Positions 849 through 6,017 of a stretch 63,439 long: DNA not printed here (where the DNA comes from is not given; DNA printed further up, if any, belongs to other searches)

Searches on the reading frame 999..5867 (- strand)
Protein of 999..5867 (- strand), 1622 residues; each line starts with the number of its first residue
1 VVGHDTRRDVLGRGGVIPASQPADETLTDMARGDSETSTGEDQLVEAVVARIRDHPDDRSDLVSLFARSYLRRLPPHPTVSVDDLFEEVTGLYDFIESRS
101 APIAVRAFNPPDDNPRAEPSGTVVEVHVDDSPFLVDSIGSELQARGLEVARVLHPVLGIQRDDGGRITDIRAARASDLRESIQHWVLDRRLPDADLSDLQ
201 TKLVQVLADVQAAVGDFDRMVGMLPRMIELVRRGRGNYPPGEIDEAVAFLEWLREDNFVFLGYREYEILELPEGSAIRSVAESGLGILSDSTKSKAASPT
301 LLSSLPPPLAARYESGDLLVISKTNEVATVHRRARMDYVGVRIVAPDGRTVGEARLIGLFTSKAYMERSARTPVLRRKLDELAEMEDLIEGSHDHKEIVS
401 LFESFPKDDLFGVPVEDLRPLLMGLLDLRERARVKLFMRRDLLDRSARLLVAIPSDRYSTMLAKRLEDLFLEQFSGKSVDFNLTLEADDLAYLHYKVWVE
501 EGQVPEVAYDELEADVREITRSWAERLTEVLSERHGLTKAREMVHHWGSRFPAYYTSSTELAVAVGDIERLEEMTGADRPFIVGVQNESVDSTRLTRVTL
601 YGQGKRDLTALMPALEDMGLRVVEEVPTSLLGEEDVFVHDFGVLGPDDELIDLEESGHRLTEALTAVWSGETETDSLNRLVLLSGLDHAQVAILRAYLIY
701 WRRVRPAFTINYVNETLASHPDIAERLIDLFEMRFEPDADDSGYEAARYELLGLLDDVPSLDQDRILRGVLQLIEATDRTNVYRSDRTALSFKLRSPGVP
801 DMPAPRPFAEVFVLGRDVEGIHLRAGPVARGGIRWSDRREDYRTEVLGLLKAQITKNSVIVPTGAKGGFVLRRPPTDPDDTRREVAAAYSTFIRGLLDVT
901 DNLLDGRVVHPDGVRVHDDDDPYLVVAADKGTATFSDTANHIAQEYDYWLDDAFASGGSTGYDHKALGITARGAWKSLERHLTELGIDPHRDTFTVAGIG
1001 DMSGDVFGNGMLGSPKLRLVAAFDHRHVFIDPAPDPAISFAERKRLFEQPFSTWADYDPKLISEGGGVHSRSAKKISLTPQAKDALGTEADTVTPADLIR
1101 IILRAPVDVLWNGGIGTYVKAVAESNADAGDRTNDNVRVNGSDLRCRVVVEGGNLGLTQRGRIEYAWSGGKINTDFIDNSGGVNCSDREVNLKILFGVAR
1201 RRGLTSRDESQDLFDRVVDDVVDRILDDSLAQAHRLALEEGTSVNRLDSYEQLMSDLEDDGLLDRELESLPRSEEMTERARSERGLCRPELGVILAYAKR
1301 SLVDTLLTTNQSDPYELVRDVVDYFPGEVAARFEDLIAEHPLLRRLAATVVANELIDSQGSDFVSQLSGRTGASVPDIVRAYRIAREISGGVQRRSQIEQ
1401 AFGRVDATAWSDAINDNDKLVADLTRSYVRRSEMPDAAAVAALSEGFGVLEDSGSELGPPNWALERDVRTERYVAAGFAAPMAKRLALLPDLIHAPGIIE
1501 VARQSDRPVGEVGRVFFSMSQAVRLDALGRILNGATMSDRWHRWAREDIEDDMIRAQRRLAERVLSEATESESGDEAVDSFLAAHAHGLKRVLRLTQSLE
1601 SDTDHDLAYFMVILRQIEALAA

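Call 71: search_protein_families(library=pfam, proteins=[window:999-5867:-], max_evalue=0.001)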
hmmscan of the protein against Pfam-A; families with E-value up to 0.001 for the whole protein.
window:999-5867:- (1622 aa): 9 families
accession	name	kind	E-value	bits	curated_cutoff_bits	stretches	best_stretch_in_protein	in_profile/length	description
PF05088.18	Bac_GDH_CD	-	7.4e-228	757.5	22.8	1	753-1237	4-495/497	Bacterial NAD-glutamate dehydrogenase, catalytic domain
PF21074.2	GDH_C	-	1.3e-70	238.7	26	1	1284-1618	2-338/339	Glutamate dehydrogenase, C-terminal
PF21075.3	GDH_ACT1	-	4.9e-24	85.2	23.7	1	66-203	1-144/144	Glutamate dehydrogenase, ACT1 domain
PF21078.2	GDH_HM3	-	3.3e-20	72.4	24.6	1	673-737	2-66/66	Glutamate dehydrogenase, helical motif 3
PF21076.3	GDH_ACT2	-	1.1e-17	64.8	22.8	1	435-523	1-89/90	Glutamate dehydrogenase, ACT2 domain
PF21073.2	GDH_HM1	-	6.9e-14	51.9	21.2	1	373-431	2-60/60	Glutamate dehydrogenase, helical motif 1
PF21077.3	GDH_ACT3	-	4.1e-09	36.5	22.2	1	595-655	16-79/80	Glutamate dehydrogenase, ACT3 domain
PF21079.2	GDH_HM2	-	3.5e-05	24.1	21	1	530-573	1-44/45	Glutamate dehydrogenase, helical motif 2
PF00208.27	ELFV_dehydrog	-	0.00093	19.4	23.4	0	1144-1191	135-182/241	Glutamate/Leucine/Phenylalanine/Valine dehydrogenase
